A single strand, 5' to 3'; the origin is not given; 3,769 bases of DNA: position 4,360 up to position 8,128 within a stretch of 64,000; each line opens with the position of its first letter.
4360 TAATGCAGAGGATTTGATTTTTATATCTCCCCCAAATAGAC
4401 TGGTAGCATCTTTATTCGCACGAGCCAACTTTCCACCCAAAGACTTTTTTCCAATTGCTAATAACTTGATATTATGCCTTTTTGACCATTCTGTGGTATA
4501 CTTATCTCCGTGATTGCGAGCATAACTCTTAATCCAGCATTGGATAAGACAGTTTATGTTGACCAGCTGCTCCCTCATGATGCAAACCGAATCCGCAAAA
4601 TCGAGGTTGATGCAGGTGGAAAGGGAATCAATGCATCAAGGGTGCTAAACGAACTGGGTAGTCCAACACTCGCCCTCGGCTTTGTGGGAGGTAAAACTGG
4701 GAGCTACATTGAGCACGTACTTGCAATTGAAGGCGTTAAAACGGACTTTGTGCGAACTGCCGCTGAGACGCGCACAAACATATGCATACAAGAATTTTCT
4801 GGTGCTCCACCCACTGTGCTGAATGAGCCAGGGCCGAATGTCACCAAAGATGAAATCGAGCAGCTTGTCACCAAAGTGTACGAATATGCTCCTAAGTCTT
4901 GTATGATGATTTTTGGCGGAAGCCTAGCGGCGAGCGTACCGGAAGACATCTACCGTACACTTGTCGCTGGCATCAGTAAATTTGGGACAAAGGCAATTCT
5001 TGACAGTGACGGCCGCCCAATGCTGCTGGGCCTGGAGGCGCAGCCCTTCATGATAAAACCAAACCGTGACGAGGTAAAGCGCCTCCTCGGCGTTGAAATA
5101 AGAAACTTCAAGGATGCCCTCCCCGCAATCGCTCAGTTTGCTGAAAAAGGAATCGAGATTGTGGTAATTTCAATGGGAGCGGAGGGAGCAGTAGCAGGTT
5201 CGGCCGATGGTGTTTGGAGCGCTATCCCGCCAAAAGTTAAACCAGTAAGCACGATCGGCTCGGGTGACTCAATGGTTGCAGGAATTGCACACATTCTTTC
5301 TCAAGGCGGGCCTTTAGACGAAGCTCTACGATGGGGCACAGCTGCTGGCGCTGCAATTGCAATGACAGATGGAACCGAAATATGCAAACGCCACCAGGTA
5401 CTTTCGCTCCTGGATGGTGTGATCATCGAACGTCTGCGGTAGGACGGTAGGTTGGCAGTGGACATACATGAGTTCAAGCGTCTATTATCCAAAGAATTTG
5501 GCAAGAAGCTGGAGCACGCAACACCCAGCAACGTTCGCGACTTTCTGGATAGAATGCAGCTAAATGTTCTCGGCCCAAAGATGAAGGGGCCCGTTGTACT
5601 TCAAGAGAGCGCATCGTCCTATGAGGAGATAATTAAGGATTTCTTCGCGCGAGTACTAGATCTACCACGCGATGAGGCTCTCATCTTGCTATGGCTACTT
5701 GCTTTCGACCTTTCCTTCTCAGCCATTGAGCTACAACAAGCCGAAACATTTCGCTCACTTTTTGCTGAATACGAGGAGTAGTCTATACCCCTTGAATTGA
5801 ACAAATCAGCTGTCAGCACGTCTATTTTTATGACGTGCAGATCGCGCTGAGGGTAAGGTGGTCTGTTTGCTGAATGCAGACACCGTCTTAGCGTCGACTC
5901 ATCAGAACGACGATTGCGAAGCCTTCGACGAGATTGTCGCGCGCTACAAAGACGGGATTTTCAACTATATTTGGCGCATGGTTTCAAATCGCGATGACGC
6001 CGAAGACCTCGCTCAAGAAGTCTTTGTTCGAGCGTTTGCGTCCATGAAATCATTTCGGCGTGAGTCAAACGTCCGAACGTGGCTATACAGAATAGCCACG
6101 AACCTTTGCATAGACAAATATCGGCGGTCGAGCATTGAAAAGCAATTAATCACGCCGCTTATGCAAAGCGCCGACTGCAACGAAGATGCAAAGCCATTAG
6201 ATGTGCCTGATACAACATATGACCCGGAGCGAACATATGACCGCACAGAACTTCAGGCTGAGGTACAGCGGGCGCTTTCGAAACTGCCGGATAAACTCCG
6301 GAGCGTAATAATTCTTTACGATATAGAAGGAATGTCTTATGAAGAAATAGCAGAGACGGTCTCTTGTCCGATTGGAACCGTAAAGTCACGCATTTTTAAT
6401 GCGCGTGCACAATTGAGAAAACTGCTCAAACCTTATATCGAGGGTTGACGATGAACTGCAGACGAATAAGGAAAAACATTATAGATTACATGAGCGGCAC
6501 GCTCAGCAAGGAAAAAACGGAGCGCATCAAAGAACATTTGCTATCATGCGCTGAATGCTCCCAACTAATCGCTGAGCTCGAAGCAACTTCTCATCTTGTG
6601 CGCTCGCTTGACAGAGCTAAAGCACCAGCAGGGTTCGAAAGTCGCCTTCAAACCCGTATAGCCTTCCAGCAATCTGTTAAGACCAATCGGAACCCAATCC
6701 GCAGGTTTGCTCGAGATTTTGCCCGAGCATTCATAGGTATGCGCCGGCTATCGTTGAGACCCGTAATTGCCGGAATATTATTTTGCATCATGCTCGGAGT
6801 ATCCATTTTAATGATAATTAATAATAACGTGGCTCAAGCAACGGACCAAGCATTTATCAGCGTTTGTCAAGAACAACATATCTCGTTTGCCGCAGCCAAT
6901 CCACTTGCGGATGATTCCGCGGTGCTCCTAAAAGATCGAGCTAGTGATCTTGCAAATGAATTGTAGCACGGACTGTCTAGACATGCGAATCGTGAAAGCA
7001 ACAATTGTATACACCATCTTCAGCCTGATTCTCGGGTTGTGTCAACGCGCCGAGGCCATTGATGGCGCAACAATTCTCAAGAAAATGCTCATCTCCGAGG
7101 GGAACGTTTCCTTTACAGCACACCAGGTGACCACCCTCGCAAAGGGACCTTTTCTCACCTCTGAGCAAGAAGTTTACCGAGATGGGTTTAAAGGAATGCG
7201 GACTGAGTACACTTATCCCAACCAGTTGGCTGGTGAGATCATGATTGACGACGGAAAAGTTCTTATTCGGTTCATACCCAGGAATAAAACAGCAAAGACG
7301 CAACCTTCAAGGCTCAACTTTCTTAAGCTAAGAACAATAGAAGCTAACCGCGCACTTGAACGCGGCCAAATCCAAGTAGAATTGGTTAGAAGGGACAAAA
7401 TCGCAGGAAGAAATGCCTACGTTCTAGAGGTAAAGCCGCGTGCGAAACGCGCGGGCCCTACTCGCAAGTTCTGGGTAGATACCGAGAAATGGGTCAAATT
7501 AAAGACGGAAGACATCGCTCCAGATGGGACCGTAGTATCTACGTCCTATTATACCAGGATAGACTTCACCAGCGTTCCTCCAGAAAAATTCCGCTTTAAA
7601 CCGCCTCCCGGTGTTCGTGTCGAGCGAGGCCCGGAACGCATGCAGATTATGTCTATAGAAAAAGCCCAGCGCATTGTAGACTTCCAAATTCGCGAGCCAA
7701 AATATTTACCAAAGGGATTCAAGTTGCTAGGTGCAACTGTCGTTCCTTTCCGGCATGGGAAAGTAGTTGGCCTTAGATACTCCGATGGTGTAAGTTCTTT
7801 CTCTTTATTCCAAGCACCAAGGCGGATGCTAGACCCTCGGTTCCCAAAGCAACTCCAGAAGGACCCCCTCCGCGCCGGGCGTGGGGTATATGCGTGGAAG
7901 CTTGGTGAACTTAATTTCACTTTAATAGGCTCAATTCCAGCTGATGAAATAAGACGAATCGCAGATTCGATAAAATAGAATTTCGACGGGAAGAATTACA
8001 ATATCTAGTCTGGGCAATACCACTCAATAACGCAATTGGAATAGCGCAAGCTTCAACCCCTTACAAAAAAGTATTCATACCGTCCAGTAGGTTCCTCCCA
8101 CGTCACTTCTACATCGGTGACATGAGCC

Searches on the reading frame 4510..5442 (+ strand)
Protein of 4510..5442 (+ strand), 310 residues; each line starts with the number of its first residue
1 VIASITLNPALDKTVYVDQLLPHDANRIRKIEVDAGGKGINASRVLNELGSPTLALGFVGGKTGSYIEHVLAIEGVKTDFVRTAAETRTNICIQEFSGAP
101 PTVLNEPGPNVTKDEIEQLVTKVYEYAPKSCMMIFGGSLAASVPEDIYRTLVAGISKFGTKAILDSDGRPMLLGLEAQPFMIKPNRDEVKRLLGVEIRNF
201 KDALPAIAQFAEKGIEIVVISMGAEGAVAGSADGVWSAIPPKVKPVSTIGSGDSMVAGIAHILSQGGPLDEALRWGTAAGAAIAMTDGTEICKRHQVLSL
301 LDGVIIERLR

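Call 17: search_protein_families(library=pfam, proteins=[window:4510-5442:+], max_evalue=0.0001)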
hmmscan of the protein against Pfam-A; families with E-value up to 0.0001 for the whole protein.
window:4510-5442:+ (310 aa): 2 families
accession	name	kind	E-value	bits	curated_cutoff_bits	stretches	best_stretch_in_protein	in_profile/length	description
PF00294.29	PfkB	-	5.1e-50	171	25.8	1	16-292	17-298/302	pfkB family carbohydrate kinase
PF08543.17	Phos_pyr_kin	-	6.7e-06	26.1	27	1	180-278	121-226/246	Phosphomethylpyrimidine kinase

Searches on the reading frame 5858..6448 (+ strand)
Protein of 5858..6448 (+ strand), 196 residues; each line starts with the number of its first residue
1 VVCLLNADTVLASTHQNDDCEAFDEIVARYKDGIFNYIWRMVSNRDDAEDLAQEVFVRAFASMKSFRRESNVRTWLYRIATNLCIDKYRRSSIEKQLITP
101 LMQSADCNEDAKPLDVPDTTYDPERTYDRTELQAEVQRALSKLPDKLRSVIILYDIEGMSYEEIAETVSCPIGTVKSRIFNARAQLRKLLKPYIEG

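Call 17: search_protein_families(library=pfam, proteins=[window:5858-6448:+], max_evalue=0.0001)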
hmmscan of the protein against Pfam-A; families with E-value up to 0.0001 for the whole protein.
window:5858-6448:+ (196 aa): 4 families
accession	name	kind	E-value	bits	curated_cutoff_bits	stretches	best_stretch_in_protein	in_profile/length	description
PF08281.18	Sigma70_r4_2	-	1.3e-18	66.8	25.7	1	135-186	3-54/54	Sigma-70, region 4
PF04542.20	Sigma70_r2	-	1.4e-18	66.9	24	1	27-91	2-68/71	Sigma-70 region 2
PF04545.22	Sigma70_r4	-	2.1e-12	46.8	24.1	1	139-188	1-50/50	Sigma-70, region 4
PF07638.17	Sigma70_ECF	-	4.9e-05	23.7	21.1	1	49-188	50-181/185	ECF sigma factor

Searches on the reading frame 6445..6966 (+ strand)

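Call 17: search_protein_families(library=pfam, proteins=[window:6445-6966:+], max_evalue=0.0001)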
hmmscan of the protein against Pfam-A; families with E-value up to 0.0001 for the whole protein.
window:6445-6966:+ (173 aa): 1 family
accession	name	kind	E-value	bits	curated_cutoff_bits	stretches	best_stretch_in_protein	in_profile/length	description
PF13490.11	zf-HC2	-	3.4e-08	33.9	22.2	1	5-38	1-34/35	Putative zinc-finger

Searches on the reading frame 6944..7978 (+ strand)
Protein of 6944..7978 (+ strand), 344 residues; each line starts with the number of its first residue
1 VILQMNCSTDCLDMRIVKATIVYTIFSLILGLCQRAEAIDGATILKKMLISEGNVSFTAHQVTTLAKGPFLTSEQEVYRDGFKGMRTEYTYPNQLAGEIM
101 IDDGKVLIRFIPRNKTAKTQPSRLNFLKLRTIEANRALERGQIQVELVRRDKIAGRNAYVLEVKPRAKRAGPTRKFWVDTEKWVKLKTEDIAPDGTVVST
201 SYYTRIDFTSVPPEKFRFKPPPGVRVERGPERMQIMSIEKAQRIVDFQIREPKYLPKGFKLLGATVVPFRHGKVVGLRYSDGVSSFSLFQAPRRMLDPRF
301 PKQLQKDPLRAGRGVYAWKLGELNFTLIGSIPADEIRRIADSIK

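Call 17: search_protein_families(library=pfam, proteins=[window:6944-7978:+], max_evalue=0.0001)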
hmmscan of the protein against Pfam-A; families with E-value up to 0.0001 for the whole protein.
window:6944-7978:+ (344 aa): 2 families
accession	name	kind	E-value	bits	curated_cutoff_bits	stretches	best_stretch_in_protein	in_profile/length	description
PF17188.9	MucB_RseB_C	-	5.9e-08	33.2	30.1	1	253-344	10-97/97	MucB/RseB C-terminal domain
PF17131.11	LolA_like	-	4.4e-06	26.9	30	1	142-206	70-136/184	Outer membrane lipoprotein-sorting protein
